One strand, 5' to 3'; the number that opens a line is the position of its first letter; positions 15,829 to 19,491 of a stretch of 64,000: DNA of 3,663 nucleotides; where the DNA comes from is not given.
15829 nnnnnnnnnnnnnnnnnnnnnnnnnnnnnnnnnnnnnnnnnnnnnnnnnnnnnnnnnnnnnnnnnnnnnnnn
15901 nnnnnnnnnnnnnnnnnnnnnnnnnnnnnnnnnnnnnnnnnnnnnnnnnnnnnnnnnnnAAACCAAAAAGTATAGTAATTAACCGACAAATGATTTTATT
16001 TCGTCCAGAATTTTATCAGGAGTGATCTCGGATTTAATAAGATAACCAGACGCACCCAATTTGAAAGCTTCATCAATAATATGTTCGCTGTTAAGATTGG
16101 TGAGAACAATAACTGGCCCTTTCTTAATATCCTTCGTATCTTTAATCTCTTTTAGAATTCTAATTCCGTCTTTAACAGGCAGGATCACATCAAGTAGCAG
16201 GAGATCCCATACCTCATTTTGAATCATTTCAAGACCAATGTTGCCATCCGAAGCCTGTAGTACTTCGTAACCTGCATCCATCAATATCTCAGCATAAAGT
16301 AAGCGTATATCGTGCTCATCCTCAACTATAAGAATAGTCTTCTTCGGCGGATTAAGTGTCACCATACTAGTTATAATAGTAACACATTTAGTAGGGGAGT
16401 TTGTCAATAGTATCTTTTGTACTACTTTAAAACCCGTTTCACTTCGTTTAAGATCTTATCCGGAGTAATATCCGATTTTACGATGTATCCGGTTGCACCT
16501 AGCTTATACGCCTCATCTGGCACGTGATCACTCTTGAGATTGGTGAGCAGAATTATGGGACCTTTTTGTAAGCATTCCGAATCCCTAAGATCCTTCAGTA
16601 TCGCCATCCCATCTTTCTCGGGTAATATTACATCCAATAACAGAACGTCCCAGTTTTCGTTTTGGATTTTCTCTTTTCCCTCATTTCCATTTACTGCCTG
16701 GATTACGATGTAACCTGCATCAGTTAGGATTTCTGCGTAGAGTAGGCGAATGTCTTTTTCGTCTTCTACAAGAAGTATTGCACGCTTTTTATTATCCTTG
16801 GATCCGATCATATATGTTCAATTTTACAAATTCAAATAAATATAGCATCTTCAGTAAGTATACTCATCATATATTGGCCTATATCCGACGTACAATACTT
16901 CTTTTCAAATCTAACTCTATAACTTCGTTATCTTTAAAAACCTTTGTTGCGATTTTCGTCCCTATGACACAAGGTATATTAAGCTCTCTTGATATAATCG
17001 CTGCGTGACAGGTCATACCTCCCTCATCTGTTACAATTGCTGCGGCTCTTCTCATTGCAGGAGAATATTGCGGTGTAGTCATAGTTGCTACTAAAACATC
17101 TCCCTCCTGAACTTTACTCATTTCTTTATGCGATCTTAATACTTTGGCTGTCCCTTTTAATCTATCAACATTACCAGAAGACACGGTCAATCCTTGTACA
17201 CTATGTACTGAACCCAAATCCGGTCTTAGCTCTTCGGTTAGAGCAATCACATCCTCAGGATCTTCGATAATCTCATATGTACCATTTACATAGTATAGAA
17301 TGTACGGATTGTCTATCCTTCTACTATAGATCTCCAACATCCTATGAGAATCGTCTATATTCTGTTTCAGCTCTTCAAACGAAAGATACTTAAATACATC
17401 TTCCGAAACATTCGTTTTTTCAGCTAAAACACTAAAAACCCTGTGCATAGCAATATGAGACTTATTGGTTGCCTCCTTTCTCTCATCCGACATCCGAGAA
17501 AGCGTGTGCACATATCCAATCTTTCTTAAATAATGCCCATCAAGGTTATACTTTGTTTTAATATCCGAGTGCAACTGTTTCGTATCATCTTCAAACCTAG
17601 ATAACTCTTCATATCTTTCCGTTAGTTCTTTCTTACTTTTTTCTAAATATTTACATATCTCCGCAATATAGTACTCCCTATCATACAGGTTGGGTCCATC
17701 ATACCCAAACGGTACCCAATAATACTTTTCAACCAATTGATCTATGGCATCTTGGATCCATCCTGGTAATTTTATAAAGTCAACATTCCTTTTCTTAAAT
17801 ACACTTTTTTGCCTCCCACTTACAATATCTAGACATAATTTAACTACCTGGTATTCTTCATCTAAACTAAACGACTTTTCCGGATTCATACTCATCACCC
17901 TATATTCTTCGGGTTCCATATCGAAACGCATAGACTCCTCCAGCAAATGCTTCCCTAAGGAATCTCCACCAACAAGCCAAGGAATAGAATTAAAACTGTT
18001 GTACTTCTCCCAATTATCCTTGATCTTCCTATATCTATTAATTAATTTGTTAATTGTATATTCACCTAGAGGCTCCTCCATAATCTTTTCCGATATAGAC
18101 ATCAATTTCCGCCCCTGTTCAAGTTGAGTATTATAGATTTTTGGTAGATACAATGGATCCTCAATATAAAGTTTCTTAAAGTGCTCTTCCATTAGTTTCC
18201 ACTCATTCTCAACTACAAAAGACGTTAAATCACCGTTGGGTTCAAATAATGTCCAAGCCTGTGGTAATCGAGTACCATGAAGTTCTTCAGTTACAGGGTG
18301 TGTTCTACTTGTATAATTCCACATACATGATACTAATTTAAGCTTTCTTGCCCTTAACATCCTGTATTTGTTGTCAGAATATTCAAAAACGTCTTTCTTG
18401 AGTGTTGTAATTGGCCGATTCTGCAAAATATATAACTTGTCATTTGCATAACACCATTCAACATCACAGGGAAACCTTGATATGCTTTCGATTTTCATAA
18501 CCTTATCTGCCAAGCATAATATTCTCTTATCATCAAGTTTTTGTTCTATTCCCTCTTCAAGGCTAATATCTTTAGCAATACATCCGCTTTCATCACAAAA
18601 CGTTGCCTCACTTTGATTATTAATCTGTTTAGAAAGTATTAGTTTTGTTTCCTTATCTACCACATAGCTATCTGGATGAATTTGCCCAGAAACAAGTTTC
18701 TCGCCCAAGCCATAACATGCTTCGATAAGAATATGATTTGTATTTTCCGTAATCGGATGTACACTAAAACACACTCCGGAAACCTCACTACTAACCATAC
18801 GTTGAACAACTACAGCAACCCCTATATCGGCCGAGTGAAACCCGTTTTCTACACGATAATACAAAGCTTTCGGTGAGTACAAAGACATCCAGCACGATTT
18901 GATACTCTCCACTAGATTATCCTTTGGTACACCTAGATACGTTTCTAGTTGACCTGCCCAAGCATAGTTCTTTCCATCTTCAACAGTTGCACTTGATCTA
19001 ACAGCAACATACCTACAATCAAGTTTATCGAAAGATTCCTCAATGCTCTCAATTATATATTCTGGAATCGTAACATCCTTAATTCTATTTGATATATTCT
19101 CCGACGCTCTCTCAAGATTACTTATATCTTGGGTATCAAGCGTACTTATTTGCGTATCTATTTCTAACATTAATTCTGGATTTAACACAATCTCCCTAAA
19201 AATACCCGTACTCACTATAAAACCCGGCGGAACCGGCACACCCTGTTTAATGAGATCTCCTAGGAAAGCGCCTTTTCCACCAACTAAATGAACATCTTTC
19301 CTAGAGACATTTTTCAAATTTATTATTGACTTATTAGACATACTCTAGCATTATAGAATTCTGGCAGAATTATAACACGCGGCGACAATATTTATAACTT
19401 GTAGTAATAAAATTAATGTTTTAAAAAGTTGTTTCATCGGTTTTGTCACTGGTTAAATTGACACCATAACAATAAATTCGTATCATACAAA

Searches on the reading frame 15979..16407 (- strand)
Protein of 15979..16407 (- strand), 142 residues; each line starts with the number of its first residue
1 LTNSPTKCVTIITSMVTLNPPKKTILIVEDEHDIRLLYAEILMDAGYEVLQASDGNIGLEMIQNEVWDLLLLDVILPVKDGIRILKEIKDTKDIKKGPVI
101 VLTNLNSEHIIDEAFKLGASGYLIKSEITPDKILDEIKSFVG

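Call 65: search_protein_families(library=pfam, proteins=[window:15979-16407:-], max_evalue=0.00001)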
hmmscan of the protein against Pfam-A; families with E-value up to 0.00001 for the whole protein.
window:15979-16407:- (142 aa): 1 family
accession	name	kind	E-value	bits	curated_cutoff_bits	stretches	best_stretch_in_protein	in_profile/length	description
PF00072.30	Response_reg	-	2.1e-23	83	30.2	1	25-137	1-110/111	Response regulator receiver domain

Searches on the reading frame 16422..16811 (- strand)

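Call 65: search_protein_families(library=pfam, proteins=[window:16422-16811:-], max_evalue=0.00001)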
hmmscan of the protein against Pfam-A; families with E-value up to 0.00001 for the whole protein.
window:16422-16811:- (129 aa): 1 family
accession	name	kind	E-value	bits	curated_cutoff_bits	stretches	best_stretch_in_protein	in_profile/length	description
PF00072.30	Response_reg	-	1.2e-21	77.4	30.2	1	12-124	1-110/111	Response regulator receiver domain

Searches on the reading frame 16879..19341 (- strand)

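Call 31: search_protein_families(library=pfam, proteins=[window:16879-19341:-], max_evalue=0.00001)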
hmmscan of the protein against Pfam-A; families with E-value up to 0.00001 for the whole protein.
window:16879-19341:- (820 aa): 2 families
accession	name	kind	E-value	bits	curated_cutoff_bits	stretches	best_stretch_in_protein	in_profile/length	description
PF01326.24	PPDK_N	-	2.6e-82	277.2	27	1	18-317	2-315/328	Pyruvate phosphate dikinase, AMP/ATP-binding domain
PF00391.29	PEP-utilizers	-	7.1e-25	86.8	23.1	1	745-813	2-70/72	PEP-utilising enzyme, mobile domain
